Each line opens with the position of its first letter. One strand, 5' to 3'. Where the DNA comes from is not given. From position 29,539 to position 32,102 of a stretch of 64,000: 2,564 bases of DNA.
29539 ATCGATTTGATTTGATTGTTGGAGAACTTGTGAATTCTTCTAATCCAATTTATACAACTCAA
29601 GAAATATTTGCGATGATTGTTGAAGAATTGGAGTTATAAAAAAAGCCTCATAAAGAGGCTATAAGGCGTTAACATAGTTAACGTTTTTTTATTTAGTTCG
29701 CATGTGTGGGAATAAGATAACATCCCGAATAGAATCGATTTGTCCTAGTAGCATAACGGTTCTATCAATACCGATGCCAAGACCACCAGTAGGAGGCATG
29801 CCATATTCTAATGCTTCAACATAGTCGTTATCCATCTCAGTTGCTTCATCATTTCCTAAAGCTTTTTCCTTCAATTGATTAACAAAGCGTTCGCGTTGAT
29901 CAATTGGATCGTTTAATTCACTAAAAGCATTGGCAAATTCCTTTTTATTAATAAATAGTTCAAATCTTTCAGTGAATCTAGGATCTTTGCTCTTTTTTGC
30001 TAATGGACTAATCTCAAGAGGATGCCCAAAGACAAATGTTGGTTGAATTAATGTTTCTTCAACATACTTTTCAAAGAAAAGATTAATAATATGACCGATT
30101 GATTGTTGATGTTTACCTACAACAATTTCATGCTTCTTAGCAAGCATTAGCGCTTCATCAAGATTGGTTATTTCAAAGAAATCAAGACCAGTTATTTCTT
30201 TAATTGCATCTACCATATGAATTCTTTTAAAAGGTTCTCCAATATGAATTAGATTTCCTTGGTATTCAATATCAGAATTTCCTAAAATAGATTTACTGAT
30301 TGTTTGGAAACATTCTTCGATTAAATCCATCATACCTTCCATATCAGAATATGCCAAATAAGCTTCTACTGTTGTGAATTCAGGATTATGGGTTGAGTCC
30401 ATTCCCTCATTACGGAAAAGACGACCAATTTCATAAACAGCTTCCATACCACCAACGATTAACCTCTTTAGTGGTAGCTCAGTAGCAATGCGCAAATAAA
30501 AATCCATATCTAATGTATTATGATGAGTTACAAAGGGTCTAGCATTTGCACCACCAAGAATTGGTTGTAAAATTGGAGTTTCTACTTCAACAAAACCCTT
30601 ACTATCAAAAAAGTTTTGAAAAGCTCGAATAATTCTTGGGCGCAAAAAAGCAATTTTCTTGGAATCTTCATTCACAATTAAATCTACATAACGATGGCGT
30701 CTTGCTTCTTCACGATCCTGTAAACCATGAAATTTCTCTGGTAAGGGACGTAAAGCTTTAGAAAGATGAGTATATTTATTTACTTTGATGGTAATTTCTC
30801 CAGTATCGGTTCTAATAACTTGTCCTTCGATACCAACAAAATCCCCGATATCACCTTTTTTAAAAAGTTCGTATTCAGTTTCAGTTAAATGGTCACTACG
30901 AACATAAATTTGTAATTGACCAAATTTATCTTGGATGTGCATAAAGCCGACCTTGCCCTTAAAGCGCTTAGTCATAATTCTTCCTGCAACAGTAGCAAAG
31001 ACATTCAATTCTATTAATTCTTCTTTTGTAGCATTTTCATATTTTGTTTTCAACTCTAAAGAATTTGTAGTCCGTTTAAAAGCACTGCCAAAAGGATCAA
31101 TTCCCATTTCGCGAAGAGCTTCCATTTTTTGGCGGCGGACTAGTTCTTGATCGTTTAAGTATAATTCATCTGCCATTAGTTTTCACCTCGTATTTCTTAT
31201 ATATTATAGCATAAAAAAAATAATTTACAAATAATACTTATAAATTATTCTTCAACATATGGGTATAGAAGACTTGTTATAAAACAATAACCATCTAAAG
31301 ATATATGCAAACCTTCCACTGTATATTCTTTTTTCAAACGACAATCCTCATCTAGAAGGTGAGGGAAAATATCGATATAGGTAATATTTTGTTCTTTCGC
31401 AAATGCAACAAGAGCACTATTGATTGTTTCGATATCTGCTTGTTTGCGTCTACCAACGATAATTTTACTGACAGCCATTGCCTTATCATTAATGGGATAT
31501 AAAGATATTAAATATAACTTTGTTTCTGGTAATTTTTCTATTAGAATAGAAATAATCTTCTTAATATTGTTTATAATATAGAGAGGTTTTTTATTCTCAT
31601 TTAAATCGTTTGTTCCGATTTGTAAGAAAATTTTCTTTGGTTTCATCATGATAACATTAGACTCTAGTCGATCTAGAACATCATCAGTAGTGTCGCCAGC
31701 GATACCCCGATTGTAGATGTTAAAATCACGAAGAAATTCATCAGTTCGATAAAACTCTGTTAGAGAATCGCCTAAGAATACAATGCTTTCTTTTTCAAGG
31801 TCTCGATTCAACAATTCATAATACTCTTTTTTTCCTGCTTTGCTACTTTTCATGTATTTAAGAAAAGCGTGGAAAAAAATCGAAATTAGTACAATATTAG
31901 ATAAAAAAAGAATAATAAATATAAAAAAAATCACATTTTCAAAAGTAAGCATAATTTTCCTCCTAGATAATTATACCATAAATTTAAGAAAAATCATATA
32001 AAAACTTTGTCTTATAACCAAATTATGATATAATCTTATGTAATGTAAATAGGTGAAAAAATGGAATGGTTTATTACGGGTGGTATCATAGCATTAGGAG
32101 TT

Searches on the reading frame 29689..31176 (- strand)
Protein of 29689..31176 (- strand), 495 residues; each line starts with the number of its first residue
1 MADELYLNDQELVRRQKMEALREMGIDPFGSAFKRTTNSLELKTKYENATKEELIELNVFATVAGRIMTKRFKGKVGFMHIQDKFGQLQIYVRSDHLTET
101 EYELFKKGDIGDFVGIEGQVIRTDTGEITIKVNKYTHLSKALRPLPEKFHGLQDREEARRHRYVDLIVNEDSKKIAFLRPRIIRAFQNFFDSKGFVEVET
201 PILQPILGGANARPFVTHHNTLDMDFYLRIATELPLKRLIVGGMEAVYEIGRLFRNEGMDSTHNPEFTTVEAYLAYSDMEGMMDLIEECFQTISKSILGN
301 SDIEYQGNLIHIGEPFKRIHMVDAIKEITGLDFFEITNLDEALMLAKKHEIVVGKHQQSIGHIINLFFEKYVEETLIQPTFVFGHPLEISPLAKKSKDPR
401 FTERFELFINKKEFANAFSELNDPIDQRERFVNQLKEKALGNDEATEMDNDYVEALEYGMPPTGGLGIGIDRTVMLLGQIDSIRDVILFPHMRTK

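Call 32: search_protein_families(library=pfam, proteins=[window:29689-31176:-], max_evalue=0.000001)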
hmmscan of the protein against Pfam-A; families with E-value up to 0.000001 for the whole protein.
window:29689-31176:- (495 aa): 3 families
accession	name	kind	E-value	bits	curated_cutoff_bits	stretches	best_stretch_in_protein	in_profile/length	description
PF00152.25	tRNA-synt_2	-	1.6e-86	290.6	25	1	156-492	3-307/308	tRNA synthetases class II (D, K and N)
PF01336.31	tRNA_anti-codon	-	1.2e-14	54.4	27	1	62-137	2-74/75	OB-fold nucleic acid binding domain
PF01409.25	tRNA-synt_2d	-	4.8e-07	29.9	19.8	0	249-300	107-156/246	tRNA synthetases class II core domain (F)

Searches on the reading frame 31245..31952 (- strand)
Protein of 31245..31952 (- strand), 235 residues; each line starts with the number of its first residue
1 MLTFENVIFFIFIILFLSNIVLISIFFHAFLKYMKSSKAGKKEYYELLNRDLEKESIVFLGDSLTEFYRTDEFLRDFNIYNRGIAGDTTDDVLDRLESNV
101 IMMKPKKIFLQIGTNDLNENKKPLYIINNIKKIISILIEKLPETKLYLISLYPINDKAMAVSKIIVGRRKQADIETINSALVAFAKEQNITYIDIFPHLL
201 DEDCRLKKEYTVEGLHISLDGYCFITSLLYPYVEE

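Call 32: search_protein_families(library=pfam, proteins=[window:31245-31952:-], max_evalue=0.000001)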
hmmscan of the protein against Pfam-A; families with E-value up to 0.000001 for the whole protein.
window:31245-31952:- (235 aa): 2 families
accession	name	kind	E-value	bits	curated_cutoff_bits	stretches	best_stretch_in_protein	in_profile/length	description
PF13472.12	Lipase_GDSL_2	-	2.7e-20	74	32.9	1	59-222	1-176/178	GDSL-like Lipase/Acylhydrolase family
PF00657.28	Lipase_GDSL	-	6.5e-13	49.7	23.6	1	57-225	1-204/208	GDSL-like Lipase/Acylhydrolase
